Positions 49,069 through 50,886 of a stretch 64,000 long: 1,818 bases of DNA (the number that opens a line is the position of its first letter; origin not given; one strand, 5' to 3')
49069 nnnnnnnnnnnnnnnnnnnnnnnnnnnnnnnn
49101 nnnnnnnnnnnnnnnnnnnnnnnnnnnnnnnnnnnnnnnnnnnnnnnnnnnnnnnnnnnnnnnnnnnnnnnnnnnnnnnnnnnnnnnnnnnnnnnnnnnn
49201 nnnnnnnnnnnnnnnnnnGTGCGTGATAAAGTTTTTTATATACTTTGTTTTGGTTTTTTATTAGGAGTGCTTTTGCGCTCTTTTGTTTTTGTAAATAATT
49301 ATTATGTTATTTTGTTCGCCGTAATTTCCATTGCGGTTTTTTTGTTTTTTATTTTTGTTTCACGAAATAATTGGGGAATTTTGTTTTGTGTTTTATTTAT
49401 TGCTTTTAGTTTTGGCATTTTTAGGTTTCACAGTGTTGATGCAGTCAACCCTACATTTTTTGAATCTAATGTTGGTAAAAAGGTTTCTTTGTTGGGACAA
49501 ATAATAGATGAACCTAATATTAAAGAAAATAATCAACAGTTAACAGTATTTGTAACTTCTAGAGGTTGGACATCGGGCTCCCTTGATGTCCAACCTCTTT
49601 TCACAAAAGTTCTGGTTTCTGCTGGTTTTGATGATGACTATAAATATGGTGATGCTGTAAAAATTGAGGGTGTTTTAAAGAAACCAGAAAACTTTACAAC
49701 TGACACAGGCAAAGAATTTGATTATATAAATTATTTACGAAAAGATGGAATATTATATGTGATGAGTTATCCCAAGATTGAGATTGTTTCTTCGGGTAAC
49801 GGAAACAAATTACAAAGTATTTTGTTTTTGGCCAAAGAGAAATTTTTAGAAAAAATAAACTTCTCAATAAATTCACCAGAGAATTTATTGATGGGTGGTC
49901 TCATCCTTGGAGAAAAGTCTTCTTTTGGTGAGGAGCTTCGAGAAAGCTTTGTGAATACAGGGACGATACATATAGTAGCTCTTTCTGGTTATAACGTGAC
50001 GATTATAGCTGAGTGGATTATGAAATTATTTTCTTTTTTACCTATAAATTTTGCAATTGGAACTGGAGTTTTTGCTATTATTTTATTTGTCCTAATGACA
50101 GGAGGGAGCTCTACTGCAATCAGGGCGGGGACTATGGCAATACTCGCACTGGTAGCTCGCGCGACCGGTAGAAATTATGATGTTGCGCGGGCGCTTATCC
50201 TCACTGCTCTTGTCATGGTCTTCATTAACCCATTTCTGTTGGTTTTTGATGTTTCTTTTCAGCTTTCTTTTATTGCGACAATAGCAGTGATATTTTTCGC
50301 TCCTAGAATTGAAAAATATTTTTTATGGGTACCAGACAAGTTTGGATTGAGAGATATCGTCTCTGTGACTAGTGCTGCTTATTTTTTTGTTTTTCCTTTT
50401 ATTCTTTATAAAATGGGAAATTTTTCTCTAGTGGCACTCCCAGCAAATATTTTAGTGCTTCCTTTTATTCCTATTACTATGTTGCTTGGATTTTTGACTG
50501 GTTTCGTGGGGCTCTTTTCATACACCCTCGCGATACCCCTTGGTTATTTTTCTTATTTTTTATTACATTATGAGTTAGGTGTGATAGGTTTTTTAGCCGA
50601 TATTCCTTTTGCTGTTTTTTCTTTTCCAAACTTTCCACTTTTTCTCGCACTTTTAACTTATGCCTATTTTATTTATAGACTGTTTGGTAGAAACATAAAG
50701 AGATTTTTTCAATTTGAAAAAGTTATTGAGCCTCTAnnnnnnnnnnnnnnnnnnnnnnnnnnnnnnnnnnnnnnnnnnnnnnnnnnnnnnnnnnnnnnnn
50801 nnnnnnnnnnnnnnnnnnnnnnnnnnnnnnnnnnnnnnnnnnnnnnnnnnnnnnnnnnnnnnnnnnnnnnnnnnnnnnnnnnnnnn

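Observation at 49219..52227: Split ComEC with an antisense sod gene inserted between halves and an in-frame TGA truncating the MBL tail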

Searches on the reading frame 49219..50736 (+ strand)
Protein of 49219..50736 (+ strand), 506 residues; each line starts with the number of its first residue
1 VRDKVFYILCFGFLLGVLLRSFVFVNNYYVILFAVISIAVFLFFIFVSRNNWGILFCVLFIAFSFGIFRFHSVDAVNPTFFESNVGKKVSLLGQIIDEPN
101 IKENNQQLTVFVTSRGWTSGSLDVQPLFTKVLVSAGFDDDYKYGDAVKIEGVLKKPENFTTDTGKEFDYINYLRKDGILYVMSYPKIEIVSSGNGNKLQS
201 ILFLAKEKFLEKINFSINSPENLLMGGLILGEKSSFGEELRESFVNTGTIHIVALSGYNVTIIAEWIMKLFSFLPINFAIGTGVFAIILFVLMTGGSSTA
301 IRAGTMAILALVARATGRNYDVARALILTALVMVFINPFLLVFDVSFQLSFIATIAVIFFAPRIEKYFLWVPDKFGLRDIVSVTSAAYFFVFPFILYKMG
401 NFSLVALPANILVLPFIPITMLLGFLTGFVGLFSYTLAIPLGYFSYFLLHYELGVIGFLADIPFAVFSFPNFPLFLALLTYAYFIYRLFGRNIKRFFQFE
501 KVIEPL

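Call 3: search_protein_families(library=pfam, proteins=[window:49219-50736:+], max_evalue=0.01)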
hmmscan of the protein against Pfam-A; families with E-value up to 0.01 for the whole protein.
window:49219-50736:+ (506 aa): 2 families
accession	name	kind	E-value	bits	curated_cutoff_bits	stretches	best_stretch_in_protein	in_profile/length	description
PF03772.21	Competence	-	6.2e-48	163.9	23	1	228-488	1-264/270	Competence protein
PF13567.11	DUF4131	-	1.3e-19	70.9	31.6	1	28-189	6-164/165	Domain of unknown function (DUF4131)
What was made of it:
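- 49219..50739 (+): ComEC N-half gene (506 aa): OB-fold DUF4131 + transmembrane Competence channel domain; intact; stop TAA. Pfam PF13567 E 1.3e-19 and PF03772 E 6.2e-48 (call 3).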

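Call 9: find_homologous_proteins(query=window:49219-50736:+, max_evalue=1e-20)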
Query window:49219-50736:+ (506 aa): 2559 proteins with E <= 1e-20 among 8000 candidates; the best 120 are listed.
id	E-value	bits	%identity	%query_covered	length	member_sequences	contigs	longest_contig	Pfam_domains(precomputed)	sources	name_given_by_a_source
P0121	0.0e+0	1091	100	100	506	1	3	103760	PF13567.12,PF03772.22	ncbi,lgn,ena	-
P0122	1.7e-254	863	79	99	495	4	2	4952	PF13567.12,PF03772.22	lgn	-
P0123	2.6e-245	833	76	99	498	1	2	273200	PF13567.12,PF03772.22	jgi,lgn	jgi:competence protein ComEC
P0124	1.6e-237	807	73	99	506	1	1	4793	PF13567.12,PF03772.22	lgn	-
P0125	3.3e-236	803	72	99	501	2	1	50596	PF13567.12,PF03772.22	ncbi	-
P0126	1.1e-234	798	72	99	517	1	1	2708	PF13567.12,PF03772.22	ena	-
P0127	1.1e-233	795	71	98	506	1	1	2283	PF13567.12,PF03772.22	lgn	-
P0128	2.1e-233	794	72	99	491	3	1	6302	PF13567.12,PF03772.22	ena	-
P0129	9.2e-232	788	72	98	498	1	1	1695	PF13567.12,PF03772.22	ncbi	-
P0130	1.6e-231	788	71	98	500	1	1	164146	PF13567.12,PF03772.22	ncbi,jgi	ncbi:MAG: ComEC/Rec2 family competence protein [Candidatus Paceibacterota bacterium]|jgi:competence 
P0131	1.9e-230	784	74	98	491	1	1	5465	PF13567.12,PF03772.22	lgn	-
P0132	5.5e-230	783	70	98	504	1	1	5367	PF13567.12,PF03772.22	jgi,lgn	jgi:competence protein ComEC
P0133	6.5e-230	782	72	99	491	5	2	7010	PF13567.12,PF03772.22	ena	-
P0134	1.0e-227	775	70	98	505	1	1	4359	PF13567.12,PF03772.22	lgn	-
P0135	2.7e-227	774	71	98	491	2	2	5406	PF13567.12,PF03772.22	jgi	jgi:competence protein ComEC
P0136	2.0e-226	771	72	100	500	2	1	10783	PF13567.12,PF03772.22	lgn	-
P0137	3.4e-225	767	71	98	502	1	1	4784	PF13567.12,PF03772.22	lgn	-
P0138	1.0e-224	765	70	98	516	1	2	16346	PF13567.12,PF03772.22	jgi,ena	jgi:competence protein ComEC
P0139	1.1e-224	765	71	98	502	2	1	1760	PF13567.12,PF03772.22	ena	-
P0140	1.4e-224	765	71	98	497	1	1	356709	PF13567.12,PF03772.22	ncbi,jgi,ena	ncbi:MAG: ComEC/Rec2 family competence protein [Candidatus Paceibacterota bacterium]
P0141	1.6e-224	765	72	98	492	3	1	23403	PF13567.12,PF03772.22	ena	-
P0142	2.3e-224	764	71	98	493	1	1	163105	PF13567.12,PF03772.22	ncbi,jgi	ncbi:MAG: ComEC/Rec2 family competence protein [Candidatus Paceibacterota bacterium]|jgi:competence 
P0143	3.3e-224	764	70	98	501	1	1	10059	PF13567.12,PF03772.22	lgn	-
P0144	7.2e-224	762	71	98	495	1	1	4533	PF13567.12,PF03772.22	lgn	-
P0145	1.3e-223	762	69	98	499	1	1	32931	PF13567.12,PF03772.22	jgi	-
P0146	2.2e-223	761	70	98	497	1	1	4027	PF13567.12,PF03772.22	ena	-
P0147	2.4e-223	761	71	98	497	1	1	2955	PF13567.12,PF03772.22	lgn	-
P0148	2.4e-223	761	72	98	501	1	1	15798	PF13567.12,PF03772.22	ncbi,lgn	-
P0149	6.0e-223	759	69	100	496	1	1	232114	PF13567.12,PF03772.22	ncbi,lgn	ncbi:MAG: ComEC/Rec2 family competence protein [Minisyncoccia bacterium]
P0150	1.0e-222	759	71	99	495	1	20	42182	PF13567.12,PF03772.22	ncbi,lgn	-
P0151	2.0e-222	758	72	98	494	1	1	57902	PF13567.12,PF03772.22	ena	-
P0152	7.1e-222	756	69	100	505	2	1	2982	PF13567.12,PF03772.22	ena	-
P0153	2.4e-221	754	70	98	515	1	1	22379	PF13567.12,PF03772.22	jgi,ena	-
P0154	3.4e-221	754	70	98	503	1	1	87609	PF13567.12,PF03772.22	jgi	jgi:competence protein ComEC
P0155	1.1e-220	752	70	98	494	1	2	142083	PF13567.12,PF03772.22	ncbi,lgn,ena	-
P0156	1.2e-220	752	70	99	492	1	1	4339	PF13567.12,PF03772.22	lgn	-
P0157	2.6e-220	751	70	98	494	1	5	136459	PF13567.12,PF03772.22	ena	-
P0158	2.7e-220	751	70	98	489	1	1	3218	PF13567.12,PF03772.22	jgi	jgi:competence protein ComEC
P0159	3.9e-220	750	68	98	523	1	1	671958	PF13567.12,PF03772.22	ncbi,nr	ncbi:MAG: ComEC/Rec2 family competence protein [Candidatus Pacebacteria bacterium]|nr:ComEC/Rec2 fam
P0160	1.8e-219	748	70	98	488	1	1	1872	PF13567.12,PF03772.22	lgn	-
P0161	2.4e-219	747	69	98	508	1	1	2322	PF13567.12,PF03772.22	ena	-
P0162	2.8e-219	747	68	98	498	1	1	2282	PF13567.12,PF03772.22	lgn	-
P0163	3.6e-219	747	69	98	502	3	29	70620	PF13567.12,PF03772.22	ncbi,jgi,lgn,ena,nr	ncbi:MAG: ComEC/Rec2-related protein, competence protein ComEC [Parcubacteria group bacterium GW2011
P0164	3.6e-219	747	70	98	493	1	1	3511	PF13567.12,PF03772.22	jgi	jgi:competence protein ComEC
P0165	4.3e-219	747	69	98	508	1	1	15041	PF13567.12,PF03772.22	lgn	-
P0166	4.7e-219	747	69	98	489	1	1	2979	PF13567.12,PF03772.22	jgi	jgi:competence protein ComEC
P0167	5.2e-219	746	71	95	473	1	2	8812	PF13567.12,PF03772.22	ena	-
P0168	7.3e-219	746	70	99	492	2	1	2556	PF13567.12,PF03772.22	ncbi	-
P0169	3.1e-218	744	69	99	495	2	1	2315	PF13567.12,PF03772.22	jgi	jgi:competence protein ComEC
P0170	4.3e-218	743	70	98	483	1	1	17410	PF13567.12,PF03772.22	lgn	-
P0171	5.2e-218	743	68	98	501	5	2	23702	PF13567.12,PF03772.22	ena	-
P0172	1.1e-217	742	69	98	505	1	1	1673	PF13567.12,PF03772.22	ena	-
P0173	1.1e-217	742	71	98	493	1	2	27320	PF13567.12,PF03772.22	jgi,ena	jgi:competence protein ComEC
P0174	2.5e-217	741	68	98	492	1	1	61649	PF13567.12,PF03772.22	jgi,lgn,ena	-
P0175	2.5e-217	741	68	98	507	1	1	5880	PF13567.12,PF03772.22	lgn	-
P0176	3.0e-217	741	69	98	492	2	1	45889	PF13567.12,PF03772.22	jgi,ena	-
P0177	3.5e-217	740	67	99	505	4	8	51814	PF13567.12,PF03772.22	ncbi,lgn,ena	-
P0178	4.5e-217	740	69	98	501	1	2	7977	PF13567.12,PF03772.22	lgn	-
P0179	6.2e-217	740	69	98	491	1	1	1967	PF13567.12,PF03772.22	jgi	jgi:competence protein ComEC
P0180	6.3e-217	740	68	98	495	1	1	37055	PF13567.12,PF03772.22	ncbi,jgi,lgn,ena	ncbi:MAG: ComEC/Rec2 family competence protein [bacterium]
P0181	7.0e-217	739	69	98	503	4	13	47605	PF13567.12,PF03772.22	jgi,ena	-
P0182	7.6e-217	739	67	100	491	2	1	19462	PF13567.12,PF03772.22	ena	-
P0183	1.2e-216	739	70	95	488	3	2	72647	PF13567.12,PF03772.22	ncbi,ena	-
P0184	1.5e-216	738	68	98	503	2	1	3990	PF13567.12,PF03772.22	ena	-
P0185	1.6e-216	738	69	98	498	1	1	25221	PF13567.12,PF03772.22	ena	-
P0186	2.1e-216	738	68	98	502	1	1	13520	PF13567.12,PF03772.22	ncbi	ncbi:MAG: ComEC/Rec2 family competence protein [bacterium]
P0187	2.3e-216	738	68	98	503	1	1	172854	PF13567.12,PF03772.22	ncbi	-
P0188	2.6e-216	737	69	98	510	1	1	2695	PF13567.12,PF03772.22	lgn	-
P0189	3.0e-216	737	67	98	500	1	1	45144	PF13567.12,PF03772.22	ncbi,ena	-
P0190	3.4e-216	737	67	98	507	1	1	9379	PF13567.12,PF03772.22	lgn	-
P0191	4.1e-216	737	68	98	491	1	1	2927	PF13567.12,PF03772.22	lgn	-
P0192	5.5e-216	736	68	98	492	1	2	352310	PF13567.12,PF03772.22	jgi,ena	jgi:competence protein ComEC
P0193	7.8e-216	736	68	99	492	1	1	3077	PF13567.12,PF03772.22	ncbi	ncbi:MAG: ComEC/Rec2 family competence protein [Minisyncoccia bacterium]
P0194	9.3e-216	736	67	96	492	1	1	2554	PF13567.12,PF03772.22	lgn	-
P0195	1.1e-215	735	64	99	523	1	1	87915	PF13567.12,PF03772.22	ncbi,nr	ncbi:MAG: ComEC/Rec2 family competence protein [Candidatus Nomurabacteria bacterium]|nr:ComEC/Rec2 f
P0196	1.2e-215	735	68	98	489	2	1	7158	PF13567.12,PF03772.22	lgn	-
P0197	1.2e-215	735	68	98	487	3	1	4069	PF13567.12,PF03772.22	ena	-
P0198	1.2e-215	735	69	99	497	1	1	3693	PF13567.12,PF03772.22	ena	-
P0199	1.7e-215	735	68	98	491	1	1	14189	PF13567.12,PF03772.22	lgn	-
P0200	2.3e-215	734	69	98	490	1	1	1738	PF13567.12,PF03772.22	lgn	-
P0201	2.3e-215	734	69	98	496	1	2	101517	PF13567.12,PF03772.22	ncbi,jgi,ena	ncbi:MAG: ComEC/Rec2 family competence protein [Candidatus Paceibacterota bacterium]|jgi:competence 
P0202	2.4e-215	734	70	98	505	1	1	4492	PF13567.12,PF03772.22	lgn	-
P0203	2.7e-215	734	68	98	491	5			PF13567.12,PF03772.22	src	-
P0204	2.9e-215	734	69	98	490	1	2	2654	PF13567.12,PF03772.22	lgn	-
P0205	4.0e-215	734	70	98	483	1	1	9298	PF13567.12,PF03772.22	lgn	-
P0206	7.7e-215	733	69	98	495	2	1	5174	PF13567.12,PF03772.22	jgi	-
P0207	1.1e-214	732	68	99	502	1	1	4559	PF13567.12,PF03772.22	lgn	-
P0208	1.2e-214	732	68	98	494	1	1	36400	PF13567.12,PF03772.22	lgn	-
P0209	1.3e-214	732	68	98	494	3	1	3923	PF13567.12,PF03772.22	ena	-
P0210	2.1e-214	731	67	98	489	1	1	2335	PF13567.12,PF03772.22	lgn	-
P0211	2.4e-214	731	66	99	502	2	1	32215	PF13567.12,PF03772.22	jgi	-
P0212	2.8e-214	731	68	98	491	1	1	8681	PF13567.12,PF03772.22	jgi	jgi:competence protein ComEC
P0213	3.3e-214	731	68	99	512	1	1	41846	PF13567.12,PF03772.22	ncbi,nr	ncbi:ComEC/Rec2 family competence protein [Candidatus Nomurabacteria bacterium]|nr:ComEC/Rec2 family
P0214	3.7e-214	730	68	99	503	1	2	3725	PF13567.12,PF03772.22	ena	-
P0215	5.1e-214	730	68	99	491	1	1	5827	PF13567.12,PF03772.22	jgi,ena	-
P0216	5.2e-214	730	68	98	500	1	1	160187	PF13567.12,PF03772.22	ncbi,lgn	-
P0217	6.5e-214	730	66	100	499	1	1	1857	PF13567.12,PF03772.22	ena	-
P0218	7.2e-214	729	67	100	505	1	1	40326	PF13567.12,PF03772.22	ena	-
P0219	8.1e-214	729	68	98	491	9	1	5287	PF13567.12,PF03772.22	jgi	-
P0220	8.1e-214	729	68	98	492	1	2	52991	PF13567.12,PF03772.22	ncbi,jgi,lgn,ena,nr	ncbi:ComEC family competence protein [Patescibacteria group bacterium]|nr:ComEC family competence pr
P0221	8.4e-214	729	68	98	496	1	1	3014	PF13567.12,PF03772.22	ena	-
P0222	9.3e-214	729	67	98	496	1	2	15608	PF13567.12,PF03772.22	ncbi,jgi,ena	-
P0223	1.1e-213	729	68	98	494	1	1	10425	PF13567.12,PF03772.22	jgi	-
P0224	1.1e-213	729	69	95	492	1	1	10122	PF13567.12,PF03772.22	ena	-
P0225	1.7e-213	728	65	98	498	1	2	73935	PF13567.12,PF03772.22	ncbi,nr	ncbi:ComEC family competence protein [Candidatus Nomurabacteria bacterium]|nr:ComEC family competenc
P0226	1.9e-213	728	65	100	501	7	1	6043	PF13567.12,PF03772.22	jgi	-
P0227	1.9e-213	728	67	98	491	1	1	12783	PF13567.12,PF03772.22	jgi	-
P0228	1.9e-213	728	67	98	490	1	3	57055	PF13567.12,PF03772.22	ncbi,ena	-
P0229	3.1e-213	727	68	98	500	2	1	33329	PF13567.12,PF03772.22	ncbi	-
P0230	3.6e-213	727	67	98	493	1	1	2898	PF13567.12,PF03772.22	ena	-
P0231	4.1e-213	727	67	98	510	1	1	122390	PF13567.12,PF03772.22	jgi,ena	-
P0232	4.7e-213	727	67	98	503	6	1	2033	PF13567.12,PF03772.22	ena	-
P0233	5.2e-213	727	65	98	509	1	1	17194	PF13567.12,PF03772.22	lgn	-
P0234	6.2e-213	726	66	98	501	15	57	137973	PF13567.12,PF03772.22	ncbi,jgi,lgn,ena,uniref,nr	ncbi:hypothetical protein A2643_00615 [Candidatus Nomurabacteria bacterium RIFCSPHIGHO2_01_FULL_39_2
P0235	7.3e-213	726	67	98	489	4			PF13567.12,PF03772.22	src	-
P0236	8.9e-213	726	66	99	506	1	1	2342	PF13567.12,PF03772.22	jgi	-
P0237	1.0e-212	726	68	98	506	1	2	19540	PF13567.12,PF03772.22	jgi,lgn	jgi:competence protein ComEC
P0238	1.4e-212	725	68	99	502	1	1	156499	PF13567.12,PF03772.22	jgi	jgi:competence protein ComEC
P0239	1.5e-212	725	66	98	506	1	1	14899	PF13567.12,PF03772.22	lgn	-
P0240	1.5e-212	725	66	98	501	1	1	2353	PF13567.12,PF03772.22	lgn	-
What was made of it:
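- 49219..50739 (+): All 120 best homologues are 473-523 aa with the same two domains and no MBL (call 9).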

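Call 23: list_cluster_members(proteins=[P0002, P0121])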
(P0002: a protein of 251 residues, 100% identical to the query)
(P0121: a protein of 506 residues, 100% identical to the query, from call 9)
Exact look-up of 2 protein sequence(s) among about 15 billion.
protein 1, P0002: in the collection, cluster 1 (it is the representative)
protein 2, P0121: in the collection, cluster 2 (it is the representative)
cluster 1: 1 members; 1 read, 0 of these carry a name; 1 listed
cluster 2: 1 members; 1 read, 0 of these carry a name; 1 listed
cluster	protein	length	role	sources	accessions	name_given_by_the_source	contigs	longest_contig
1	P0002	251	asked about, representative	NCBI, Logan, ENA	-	-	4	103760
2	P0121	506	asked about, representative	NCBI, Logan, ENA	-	-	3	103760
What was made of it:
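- Tried and rejected: Cluster look-ups of the 251-aa and 506-aa products gave singleton clusters with no names or accessions (call 23), so I obtained no organism name or sample description.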

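Call 57: search_protein_families(library=ncbifam, proteins=[window:49219-50736:+], max_evalue=0.001)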
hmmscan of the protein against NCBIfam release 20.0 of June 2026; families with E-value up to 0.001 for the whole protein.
window:49219-50736:+ (506 aa): 4 families
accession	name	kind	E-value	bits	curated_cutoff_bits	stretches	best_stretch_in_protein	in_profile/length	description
TIGR00361.1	ComEC_Rec2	equivalog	6.6e-25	87.3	190.05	1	153-463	71-382/663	DNA internalization-related competence protein ComEC/Rec2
TIGR00360.1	ComEC_N-term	subfamily_domain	7.1e-19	68.7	36.5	1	249-422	1-169/171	ComEC/Rec2-related protein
NF008580.0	PRK11539.1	equivalog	5.4e-11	41.6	969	1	221-427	199-414/758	ComEC family protein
NF045979.1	ComEC_MAG0480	equivalog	8.1e-10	38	150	1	220-433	194-402/461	MAG0480 family ComEC-like protein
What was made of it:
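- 49219..50739 (+): Covers TIGR00361 model positions 71-382 (call 57).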
